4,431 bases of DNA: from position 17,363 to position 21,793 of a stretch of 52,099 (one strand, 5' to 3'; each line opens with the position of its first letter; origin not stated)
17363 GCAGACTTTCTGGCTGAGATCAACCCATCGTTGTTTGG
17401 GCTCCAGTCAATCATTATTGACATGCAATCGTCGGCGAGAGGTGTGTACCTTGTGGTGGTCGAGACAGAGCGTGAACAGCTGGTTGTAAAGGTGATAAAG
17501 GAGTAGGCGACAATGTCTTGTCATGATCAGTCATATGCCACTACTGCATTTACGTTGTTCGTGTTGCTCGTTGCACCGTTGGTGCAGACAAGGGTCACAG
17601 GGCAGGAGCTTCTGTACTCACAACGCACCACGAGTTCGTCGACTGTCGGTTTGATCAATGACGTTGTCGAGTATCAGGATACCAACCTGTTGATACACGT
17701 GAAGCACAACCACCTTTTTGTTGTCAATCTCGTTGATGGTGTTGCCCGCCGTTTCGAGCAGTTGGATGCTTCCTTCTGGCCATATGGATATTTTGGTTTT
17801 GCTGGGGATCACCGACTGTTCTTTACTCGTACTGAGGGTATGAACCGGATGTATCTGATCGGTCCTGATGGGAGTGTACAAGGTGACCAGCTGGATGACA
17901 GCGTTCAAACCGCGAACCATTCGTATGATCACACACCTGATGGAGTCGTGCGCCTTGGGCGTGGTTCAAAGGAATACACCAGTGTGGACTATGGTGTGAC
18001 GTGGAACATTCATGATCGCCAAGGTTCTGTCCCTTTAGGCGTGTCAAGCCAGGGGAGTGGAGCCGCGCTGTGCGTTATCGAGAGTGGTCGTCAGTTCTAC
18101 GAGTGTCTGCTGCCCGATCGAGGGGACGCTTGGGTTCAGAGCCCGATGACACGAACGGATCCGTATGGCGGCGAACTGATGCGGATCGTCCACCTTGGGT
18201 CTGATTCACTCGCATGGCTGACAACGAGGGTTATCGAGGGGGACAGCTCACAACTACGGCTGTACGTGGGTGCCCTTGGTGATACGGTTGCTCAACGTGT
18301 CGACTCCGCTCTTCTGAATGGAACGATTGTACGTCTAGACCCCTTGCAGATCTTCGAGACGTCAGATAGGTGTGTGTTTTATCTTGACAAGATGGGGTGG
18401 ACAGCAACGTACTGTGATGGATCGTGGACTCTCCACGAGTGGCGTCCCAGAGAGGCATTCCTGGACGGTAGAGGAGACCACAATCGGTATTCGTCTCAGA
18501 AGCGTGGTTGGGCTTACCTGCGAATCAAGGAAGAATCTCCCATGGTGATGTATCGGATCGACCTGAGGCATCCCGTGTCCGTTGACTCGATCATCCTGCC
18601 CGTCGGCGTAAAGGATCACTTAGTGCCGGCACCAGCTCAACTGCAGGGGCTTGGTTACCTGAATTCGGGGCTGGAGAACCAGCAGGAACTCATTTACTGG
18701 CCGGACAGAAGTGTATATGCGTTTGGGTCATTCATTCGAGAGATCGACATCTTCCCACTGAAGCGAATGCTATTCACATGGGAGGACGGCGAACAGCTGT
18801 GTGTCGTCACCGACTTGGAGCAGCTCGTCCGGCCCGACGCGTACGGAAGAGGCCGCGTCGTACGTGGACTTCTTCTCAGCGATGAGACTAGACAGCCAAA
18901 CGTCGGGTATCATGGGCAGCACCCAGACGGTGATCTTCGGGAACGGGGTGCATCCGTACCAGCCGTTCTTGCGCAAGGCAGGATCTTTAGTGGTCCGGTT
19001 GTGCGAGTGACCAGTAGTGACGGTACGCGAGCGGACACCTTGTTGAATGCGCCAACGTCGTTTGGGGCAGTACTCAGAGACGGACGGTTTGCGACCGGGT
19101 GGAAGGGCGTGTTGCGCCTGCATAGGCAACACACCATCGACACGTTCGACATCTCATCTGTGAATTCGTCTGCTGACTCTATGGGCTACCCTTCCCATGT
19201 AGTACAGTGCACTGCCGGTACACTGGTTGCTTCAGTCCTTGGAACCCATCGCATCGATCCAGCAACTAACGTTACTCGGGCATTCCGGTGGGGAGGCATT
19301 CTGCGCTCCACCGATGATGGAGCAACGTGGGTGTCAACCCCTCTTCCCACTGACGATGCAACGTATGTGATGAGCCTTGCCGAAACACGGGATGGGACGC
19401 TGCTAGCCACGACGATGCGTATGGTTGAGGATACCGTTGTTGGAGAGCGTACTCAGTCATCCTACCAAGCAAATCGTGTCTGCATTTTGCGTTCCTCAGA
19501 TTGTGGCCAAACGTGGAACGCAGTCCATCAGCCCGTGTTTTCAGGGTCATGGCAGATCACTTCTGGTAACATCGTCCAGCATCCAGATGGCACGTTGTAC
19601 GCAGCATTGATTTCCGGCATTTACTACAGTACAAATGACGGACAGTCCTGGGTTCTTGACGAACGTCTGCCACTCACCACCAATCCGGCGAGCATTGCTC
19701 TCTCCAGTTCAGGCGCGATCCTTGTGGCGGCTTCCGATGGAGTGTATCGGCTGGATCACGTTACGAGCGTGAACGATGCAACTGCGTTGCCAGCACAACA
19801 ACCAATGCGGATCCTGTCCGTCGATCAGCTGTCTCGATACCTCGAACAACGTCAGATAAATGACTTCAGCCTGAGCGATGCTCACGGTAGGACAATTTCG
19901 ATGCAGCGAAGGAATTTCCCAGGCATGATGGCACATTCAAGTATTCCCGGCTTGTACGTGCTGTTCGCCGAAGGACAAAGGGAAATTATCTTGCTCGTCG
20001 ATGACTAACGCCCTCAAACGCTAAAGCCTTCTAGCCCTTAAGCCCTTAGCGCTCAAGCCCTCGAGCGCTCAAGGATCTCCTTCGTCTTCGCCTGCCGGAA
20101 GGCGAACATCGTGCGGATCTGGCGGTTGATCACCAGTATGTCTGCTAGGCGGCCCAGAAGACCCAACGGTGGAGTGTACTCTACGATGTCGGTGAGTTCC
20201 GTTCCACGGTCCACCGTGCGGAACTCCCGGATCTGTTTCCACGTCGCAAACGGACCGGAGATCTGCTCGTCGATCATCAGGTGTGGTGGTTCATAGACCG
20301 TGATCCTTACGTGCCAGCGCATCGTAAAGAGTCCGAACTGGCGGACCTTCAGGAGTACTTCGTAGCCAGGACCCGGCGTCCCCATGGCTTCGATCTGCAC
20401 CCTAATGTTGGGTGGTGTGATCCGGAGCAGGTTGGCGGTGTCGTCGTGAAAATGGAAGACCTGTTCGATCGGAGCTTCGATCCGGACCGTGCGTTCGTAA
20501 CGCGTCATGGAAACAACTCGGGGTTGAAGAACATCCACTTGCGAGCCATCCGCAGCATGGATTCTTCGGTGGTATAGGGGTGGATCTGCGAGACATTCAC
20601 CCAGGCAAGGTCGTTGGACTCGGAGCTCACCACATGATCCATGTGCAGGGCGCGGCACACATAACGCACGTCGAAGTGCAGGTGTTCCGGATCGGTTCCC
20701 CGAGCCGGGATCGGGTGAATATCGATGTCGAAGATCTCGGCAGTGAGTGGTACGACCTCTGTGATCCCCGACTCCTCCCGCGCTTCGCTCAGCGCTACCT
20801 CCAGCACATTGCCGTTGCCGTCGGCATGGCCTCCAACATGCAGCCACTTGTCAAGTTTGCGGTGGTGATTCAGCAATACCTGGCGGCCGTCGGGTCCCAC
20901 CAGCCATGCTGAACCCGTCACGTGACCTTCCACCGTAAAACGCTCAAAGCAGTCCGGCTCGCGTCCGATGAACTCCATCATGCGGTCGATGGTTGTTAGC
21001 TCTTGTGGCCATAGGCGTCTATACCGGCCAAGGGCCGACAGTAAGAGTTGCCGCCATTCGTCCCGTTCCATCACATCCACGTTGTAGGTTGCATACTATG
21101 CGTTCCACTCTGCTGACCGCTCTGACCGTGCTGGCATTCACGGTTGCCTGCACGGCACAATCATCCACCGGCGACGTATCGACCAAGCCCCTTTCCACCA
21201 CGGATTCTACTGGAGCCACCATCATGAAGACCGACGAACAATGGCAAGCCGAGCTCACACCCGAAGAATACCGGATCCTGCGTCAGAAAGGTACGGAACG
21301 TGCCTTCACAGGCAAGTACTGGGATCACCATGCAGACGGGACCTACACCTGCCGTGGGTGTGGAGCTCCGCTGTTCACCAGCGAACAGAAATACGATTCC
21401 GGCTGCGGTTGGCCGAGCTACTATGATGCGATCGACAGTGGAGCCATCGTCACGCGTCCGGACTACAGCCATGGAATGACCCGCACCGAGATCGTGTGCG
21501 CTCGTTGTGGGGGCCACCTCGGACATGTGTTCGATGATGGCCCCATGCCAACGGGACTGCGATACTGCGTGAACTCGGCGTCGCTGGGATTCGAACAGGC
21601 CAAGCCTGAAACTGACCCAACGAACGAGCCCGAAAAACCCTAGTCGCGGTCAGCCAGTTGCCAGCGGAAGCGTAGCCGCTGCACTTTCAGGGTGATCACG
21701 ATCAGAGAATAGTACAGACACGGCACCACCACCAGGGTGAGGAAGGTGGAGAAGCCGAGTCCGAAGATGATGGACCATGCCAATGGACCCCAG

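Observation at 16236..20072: Roughly 3.8-kb low-GC island encoding three secreted proteins of unknown function (best candidate for something undescribed)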

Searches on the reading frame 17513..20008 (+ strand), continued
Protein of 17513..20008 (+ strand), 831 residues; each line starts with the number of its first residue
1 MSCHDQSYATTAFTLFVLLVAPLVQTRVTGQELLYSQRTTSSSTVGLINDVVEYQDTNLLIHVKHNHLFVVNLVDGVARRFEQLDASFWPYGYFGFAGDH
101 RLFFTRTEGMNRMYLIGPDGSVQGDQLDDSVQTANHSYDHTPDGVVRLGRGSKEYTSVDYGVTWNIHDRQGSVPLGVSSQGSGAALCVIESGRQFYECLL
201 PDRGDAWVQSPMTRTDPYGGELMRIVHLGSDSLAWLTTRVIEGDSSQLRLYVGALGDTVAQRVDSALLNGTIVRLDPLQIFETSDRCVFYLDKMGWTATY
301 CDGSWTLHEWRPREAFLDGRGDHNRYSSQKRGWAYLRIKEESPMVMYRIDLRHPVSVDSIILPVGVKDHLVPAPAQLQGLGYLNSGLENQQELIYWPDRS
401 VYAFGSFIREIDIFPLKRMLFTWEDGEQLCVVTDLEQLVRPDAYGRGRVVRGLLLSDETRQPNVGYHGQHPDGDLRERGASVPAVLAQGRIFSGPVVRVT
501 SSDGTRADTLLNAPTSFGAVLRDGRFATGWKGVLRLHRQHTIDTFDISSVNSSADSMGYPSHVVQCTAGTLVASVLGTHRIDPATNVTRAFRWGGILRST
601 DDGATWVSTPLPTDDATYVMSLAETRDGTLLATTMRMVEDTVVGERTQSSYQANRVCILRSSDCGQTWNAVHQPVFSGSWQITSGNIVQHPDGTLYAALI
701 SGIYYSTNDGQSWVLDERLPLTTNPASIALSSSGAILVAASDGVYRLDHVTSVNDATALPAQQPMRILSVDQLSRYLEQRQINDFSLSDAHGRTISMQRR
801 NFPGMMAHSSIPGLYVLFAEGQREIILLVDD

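Call 99: list_cluster_members(proteins=[P0007, P0008, P0009, P0010, P0011, P0012, P0013, P0003, P0004, P0006])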
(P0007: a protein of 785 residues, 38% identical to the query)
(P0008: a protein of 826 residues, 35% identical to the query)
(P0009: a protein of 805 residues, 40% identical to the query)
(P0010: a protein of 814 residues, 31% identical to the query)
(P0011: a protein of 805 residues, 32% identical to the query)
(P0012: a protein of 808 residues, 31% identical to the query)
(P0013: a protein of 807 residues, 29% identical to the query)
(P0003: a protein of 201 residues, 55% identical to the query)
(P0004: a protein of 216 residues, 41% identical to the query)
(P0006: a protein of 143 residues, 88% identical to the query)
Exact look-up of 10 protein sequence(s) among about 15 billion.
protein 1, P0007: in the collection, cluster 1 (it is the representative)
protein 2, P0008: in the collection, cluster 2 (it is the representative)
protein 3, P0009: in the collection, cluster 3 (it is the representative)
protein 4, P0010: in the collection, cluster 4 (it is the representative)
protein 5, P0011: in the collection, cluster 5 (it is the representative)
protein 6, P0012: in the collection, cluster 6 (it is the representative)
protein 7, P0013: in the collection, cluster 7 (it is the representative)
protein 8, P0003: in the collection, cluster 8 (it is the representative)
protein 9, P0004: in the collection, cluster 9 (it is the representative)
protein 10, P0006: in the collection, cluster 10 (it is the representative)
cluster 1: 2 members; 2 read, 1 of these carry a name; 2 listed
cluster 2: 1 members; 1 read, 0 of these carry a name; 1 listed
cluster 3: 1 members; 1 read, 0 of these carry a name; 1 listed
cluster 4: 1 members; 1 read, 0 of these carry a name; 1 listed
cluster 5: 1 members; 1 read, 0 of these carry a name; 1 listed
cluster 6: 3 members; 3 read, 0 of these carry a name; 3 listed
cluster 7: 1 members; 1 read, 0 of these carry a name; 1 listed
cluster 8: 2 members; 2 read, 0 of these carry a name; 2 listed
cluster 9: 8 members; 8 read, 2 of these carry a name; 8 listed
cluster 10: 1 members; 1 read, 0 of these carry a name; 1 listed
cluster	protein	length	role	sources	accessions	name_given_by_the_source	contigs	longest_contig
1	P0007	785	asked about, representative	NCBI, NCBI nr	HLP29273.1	MAG TPA: sialidase family protein [Candidatus Didemnitutus sp.] | sialidase family protein [Candidatus Didemnitutus sp.]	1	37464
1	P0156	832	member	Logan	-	-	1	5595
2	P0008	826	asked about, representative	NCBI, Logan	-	-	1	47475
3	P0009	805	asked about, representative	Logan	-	-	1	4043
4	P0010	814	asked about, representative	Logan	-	-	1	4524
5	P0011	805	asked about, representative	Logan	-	-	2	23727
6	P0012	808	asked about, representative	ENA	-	-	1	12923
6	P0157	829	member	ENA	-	-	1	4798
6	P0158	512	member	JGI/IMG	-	-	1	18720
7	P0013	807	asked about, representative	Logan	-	-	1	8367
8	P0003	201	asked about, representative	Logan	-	-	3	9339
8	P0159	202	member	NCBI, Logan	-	-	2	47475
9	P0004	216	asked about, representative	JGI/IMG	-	-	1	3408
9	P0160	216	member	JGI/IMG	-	hypothetical protein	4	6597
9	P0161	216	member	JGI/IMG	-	hypothetical protein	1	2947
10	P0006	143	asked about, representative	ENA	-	-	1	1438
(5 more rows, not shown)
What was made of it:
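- P0007 is labelled 'sialidase family protein' (call 99).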

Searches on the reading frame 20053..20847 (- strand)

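Call 8: search_protein_families(library=pfam, proteins=[window:20053-20847:-], max_evalue=0.01)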
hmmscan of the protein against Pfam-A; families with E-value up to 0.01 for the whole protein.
window:20053-20847:- (264 aa): 2 families
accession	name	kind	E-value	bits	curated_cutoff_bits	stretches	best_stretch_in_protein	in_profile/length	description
PF10604.15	Polyketide_cyc2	-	3.3e-06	27.9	27.4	1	114-234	1-116/142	Polyketide cyclase / dehydrase and lipid transport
PF03364.25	Polyketide_cyc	-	2.2e-05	25.1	23.4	1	123-244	1-122/126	Polyketide cyclase / dehydrase and lipid transport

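Call 9: search_protein_families(library=ncbifam, proteins=[window:20053-20847:-], max_evalue=0.01)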
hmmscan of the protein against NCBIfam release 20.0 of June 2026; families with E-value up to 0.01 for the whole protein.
window:20053-20847:- (264 aa): 0 families

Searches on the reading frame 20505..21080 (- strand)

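Call 97: search_protein_families(library=pfam, proteins=[window:20505-21080:-], max_evalue=0.001)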
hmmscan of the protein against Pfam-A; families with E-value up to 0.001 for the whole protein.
window:20505-21080:- (191 aa): 1 family
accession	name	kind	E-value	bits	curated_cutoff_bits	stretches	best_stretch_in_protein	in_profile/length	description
PF00293.34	NUDIX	-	9.1e-07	29.4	21.1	1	57-176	7-128/134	NUDIX domain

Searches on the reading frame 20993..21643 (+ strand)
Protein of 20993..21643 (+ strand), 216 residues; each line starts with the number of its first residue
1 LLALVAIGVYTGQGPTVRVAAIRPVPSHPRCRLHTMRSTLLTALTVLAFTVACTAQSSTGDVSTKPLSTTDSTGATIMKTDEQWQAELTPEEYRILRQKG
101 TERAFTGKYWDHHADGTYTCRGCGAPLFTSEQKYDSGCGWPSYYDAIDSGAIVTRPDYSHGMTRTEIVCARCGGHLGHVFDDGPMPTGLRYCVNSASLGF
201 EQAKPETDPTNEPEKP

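Call 8: search_protein_families(library=pfam, proteins=[window:20993-21643:+], max_evalue=0.01)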
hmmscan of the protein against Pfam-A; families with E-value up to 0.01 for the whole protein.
window:20993-21643:+ (216 aa): 3 families
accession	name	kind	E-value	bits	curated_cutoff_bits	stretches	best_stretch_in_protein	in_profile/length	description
PF01641.26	SelR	-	2.9e-53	179.2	24.9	1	88-201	1-115/116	SelR domain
PF24046.1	At4g08330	-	3e-05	24.5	27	1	162-187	74-99/129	At4g08330 beta-tent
PF22289.1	DmmA-like_C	-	0.0055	17.1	27.4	0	113-129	14-30/44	Dimethylamine monooxygenase subunit DmmA-like, C-terminal domain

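Call 9: search_protein_families(library=ncbifam, proteins=[window:20993-21643:+], max_evalue=0.01)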
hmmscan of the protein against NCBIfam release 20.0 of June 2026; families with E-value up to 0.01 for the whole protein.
window:20993-21643:+ (216 aa): 5 families
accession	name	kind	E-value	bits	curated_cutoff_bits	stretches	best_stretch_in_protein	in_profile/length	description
TIGR00357.1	TIGR00357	equivalog_domain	9.5e-54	181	113.05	1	79-203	2-126/134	peptide-methionine (R)-S-oxide reductase MsrB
NF004042.0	PRK05550.1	equivalog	1.5e-46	158.9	330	1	81-206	4-127/293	bifunctional methionine sulfoxide reductase B/A protein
NF004036.0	PRK05508.1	equivalog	4.6e-39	133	179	1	86-203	4-119/121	methionine-R-sulfoxide reductase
NF010625.0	PRK14018.1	equivalog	1.6e-36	125.9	522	1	79-200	380-502/521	bifunctional peptide-methionine (S)-S-oxide reductase MsrA/peptide-methionine (R)-S-oxide reductase MsrB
NF003214.0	PRK04179.1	equivalog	0.0077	16.1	71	0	119-141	19-41/62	50S ribosomal protein L37e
